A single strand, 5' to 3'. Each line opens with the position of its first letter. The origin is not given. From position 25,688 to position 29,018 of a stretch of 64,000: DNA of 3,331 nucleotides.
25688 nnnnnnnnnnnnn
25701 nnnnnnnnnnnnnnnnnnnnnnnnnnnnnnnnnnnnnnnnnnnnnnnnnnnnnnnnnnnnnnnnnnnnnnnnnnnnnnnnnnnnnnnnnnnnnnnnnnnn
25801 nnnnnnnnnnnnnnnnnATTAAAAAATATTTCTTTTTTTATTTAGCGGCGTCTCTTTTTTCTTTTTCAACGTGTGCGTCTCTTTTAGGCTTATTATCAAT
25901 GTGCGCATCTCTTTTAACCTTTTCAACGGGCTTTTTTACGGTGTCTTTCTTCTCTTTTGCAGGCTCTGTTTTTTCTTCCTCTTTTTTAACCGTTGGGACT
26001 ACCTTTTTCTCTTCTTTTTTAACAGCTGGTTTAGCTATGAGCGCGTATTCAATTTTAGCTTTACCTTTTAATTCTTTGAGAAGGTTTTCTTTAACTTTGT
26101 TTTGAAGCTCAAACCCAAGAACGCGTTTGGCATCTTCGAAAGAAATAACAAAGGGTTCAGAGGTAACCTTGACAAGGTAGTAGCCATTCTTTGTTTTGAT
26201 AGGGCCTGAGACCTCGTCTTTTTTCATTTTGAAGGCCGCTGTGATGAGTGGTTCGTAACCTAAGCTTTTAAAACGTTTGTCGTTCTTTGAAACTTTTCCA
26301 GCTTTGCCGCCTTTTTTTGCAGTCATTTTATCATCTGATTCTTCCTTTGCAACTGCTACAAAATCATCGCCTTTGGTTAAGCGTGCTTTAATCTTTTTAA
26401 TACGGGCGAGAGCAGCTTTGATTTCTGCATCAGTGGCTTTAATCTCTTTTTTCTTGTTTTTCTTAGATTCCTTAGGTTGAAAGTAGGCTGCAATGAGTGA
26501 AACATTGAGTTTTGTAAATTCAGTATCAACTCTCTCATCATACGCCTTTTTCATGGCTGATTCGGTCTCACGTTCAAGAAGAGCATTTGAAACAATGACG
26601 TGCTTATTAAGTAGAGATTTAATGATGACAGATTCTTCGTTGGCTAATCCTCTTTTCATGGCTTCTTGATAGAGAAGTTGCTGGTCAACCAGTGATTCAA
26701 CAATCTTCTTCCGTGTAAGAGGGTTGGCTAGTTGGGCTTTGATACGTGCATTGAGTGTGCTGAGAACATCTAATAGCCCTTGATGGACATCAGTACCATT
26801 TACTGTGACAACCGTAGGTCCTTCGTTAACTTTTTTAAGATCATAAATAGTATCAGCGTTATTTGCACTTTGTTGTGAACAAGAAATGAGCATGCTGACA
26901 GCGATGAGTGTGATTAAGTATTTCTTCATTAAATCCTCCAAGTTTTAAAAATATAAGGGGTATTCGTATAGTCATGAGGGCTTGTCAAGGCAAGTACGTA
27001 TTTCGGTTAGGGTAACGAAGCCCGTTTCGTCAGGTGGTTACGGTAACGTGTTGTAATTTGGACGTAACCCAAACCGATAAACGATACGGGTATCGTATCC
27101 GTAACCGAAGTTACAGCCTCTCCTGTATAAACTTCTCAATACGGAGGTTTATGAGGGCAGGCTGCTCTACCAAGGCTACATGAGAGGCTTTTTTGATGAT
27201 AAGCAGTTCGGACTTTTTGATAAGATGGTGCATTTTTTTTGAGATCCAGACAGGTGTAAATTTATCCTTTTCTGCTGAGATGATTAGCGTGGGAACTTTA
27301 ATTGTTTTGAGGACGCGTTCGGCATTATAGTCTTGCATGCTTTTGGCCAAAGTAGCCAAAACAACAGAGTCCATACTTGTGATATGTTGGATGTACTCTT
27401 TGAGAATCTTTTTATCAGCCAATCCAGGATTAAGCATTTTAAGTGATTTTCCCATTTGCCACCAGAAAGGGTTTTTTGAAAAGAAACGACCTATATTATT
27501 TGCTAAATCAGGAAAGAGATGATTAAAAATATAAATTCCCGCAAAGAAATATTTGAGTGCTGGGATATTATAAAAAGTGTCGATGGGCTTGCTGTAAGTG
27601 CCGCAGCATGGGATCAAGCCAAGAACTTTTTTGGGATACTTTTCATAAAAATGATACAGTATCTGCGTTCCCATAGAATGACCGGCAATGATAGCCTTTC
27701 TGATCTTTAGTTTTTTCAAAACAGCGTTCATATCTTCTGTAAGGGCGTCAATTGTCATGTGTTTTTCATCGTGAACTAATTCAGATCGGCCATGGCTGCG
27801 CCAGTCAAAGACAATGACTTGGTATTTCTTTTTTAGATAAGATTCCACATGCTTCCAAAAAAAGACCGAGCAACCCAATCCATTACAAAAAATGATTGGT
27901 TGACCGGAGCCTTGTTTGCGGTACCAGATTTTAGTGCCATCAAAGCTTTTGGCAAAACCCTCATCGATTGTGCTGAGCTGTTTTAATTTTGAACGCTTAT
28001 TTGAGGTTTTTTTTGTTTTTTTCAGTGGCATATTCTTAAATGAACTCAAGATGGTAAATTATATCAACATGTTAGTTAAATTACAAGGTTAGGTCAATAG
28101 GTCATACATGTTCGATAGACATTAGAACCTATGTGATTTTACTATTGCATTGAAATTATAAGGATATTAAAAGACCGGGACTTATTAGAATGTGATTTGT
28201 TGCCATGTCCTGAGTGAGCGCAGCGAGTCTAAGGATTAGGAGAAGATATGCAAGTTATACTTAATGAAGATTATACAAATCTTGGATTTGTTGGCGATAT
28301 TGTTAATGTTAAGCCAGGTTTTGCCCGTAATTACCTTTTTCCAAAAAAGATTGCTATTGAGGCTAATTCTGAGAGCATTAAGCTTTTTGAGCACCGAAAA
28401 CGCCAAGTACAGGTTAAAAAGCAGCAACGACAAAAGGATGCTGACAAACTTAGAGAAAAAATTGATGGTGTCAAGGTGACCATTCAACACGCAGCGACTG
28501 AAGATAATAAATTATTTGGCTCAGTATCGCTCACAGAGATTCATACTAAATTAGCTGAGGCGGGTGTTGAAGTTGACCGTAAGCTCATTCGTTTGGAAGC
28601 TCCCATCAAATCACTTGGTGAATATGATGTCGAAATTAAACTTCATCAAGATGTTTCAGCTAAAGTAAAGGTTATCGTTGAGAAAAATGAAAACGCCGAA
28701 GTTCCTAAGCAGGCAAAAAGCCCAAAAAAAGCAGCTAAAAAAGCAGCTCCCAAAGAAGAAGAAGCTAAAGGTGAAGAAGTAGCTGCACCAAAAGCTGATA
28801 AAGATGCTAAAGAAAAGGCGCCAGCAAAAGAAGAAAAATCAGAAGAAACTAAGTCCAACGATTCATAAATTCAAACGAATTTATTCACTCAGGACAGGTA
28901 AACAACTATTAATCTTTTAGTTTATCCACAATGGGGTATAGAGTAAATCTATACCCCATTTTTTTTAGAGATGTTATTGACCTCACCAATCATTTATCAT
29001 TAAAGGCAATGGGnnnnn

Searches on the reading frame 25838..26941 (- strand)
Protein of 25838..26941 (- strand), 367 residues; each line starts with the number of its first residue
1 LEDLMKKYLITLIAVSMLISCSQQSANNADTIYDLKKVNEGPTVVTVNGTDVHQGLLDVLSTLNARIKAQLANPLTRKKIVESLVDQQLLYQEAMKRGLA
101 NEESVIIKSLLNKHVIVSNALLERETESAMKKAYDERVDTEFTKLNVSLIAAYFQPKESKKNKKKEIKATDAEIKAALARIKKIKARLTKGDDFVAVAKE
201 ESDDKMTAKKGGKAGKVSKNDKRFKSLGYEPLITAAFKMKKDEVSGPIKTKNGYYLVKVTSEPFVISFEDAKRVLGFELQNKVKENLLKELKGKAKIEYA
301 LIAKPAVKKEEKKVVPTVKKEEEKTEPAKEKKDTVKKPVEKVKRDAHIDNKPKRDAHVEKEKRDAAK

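Call 85: search_protein_families(library=pfam, proteins=[window:25838-26941:-], max_evalue=0.001)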
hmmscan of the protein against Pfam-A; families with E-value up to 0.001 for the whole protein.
window:25838-26941:- (367 aa): 4 families
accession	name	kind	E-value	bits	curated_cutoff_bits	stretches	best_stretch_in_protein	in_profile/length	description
PF00639.27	Rotamase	-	5.4e-16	59.8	21.7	1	168-260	9-96/97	PPIC-type PPIASE domain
PF13616.12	Rotamase_3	-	9.7e-12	45.9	22.5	1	130-261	3-114/116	PPIC-type PPIASE domain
PF13145.12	Rotamase_2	-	1.2e-09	39.5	27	1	126-272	2-120/121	PPIC-type PPIASE domain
PF13624.11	SurA_N_3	-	0.00072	19.9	27.2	1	5-112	13-119/162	SurA-like N-terminal domain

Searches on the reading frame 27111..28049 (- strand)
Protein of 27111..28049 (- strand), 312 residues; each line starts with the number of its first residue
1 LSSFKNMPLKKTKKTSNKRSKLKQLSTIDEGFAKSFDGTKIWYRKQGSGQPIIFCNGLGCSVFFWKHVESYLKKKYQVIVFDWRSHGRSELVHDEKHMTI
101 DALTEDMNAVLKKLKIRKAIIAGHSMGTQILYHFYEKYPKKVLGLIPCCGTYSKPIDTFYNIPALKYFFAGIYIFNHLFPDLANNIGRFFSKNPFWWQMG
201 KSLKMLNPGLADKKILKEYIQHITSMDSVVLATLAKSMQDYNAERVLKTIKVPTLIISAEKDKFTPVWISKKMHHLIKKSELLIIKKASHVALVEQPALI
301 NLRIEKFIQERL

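Call 85: search_protein_families(library=pfam, proteins=[window:27111-28049:-], max_evalue=0.001)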
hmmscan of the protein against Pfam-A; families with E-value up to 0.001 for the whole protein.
window:27111-28049:- (312 aa): 6 families
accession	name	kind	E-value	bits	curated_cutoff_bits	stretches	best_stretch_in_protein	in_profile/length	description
PF00561.26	Abhydrolase_1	-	4.9e-27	95.6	25.8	1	51-296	2-244/245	alpha/beta hydrolase fold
PF12146.15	Hydrolase_4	-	1.9e-16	60.5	27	1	52-296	7-238/239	Serine aminopeptidase, S33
PF12697.13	Abhydrolase_6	-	2.1e-15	58.4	26.3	1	52-299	1-213/217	Alpha/beta hydrolase family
PF03096.20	Ndr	-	1.1e-09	37.9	23.3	1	87-309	69-277/283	Ndr family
PF08386.16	Abhydrolase_4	-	3.4e-05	24.3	21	1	246-309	29-92/103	TAP-like protein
PF20408.4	Abhydrolase_11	-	0.00013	22.2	27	0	63-145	19-102/193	Alpha/beta hydrolase domain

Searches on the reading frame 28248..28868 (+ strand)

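Call 85: search_protein_families(library=pfam, proteins=[window:28248-28868:+], max_evalue=0.001)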
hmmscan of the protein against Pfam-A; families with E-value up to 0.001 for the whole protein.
window:28248-28868:+ (206 aa): 2 families
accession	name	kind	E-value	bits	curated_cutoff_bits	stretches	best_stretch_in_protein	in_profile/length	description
PF03948.19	Ribosomal_L9_C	-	4e-26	91.7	23.2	1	64-145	2-85/86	Ribosomal protein L9, C-terminal domain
PF01281.25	Ribosomal_L9_N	-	3.2e-21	75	20.7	1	1-46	1-46/47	Ribosomal protein L9, N-terminal domain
